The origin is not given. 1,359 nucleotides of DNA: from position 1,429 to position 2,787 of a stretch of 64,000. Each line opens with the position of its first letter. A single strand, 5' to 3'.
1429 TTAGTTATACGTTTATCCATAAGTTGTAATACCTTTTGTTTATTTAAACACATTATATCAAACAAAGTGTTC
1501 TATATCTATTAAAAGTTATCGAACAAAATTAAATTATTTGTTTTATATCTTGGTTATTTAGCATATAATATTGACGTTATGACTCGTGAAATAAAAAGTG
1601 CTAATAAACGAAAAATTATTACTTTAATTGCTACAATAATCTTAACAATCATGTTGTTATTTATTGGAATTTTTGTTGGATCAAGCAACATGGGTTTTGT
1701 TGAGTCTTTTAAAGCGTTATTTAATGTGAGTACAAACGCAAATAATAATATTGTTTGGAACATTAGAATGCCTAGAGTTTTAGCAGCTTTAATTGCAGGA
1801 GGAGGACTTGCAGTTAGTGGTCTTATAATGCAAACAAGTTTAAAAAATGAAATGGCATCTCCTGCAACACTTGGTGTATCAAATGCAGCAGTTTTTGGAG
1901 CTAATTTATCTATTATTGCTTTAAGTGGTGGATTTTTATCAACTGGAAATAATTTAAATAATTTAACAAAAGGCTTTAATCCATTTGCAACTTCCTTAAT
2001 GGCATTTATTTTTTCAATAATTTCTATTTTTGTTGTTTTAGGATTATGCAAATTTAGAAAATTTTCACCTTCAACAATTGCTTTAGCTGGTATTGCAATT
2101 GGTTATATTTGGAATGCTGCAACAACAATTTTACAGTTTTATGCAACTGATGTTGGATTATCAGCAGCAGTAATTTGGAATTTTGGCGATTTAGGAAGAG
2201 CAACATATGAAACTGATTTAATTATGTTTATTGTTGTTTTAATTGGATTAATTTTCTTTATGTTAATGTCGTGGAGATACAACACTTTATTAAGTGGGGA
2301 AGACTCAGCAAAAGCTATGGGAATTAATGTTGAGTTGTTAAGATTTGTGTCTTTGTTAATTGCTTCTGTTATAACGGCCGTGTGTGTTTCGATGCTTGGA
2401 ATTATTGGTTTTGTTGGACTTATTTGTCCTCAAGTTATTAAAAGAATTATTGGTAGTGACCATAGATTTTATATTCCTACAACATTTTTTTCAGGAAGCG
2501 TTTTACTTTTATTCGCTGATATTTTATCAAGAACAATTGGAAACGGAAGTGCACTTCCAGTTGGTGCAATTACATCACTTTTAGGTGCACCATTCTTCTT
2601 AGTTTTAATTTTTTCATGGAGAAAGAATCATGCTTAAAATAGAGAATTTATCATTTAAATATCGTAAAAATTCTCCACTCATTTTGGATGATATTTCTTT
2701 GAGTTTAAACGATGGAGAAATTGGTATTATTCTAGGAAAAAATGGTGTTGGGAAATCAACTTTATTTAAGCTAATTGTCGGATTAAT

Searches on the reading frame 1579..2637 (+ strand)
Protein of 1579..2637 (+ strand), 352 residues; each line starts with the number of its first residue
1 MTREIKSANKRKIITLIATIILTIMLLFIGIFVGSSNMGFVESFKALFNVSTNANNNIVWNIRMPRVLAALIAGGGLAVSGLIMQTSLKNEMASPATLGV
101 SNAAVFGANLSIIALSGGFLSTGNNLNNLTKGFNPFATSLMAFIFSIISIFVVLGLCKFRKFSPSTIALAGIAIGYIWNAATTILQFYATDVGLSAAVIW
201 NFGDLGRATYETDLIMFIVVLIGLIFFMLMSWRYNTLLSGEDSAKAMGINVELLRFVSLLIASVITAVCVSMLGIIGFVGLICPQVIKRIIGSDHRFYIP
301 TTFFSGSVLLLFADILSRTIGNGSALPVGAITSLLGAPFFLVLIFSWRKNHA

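Call 24: search_protein_families(library=pfam, proteins=[window:1579-2637:+])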
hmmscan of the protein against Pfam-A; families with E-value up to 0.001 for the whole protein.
window:1579-2637:+ (352 aa): 1 family
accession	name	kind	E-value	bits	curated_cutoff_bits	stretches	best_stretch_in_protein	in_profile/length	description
PF01032.23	FecCD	-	6.4e-83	278.8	26.5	1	22-344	1-309/311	FecCD transport family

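Call 54: find_encoding_contigs(protein=window:1579-2637:+, flank=10000, max_places=2)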
Protein window:1579-2637:+ (352 aa): 5 contigs read that carry it; 2 places shown.
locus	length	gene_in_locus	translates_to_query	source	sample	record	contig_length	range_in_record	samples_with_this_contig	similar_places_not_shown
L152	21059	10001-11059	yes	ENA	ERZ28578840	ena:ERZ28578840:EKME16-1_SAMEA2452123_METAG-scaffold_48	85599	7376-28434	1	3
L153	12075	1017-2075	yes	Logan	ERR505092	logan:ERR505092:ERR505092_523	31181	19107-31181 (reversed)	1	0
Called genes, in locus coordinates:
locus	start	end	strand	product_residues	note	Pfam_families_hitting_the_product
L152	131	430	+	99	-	PF08797:HIRAN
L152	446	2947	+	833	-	PF00580:UvrD-helicase, PF01443:Viral_helicase1 (faint), PF13087:AAA_12 (faint), PF13245:AAA_19, PF13604:AAA_30 (faint), PF13361:UvrD_C, PF13538:UvrD_C_2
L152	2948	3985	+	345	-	PF04055:Radical_SAM, PF13353:Fer4_12 (weak)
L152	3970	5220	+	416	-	-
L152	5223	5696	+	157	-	-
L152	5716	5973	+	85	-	-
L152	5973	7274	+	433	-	PF04055:Radical_SAM, PF13353:Fer4_12 (weak)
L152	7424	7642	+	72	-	-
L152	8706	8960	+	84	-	-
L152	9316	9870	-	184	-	PF14278:TetR_C_8 (weak)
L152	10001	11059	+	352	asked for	PF01032:FecCD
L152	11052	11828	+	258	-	PF00005:ABC_tran, PF13304:AAA_21 (faint)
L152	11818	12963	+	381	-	PF01497:Peripla_BP_2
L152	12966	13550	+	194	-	PF01209:Ubie_methyltran, PF13489:Methyltransf_23, PF00398:RrnaAD (weak), PF05175:MTS, PF13847:Methyltransf_31, PF08241:Methyltransf_11, PF08242:Methyltransf_12, PF13649:Methyltransf_25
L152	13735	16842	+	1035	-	PF18998:Flg_new_2 (faint)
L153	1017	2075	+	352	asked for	PF01032:FecCD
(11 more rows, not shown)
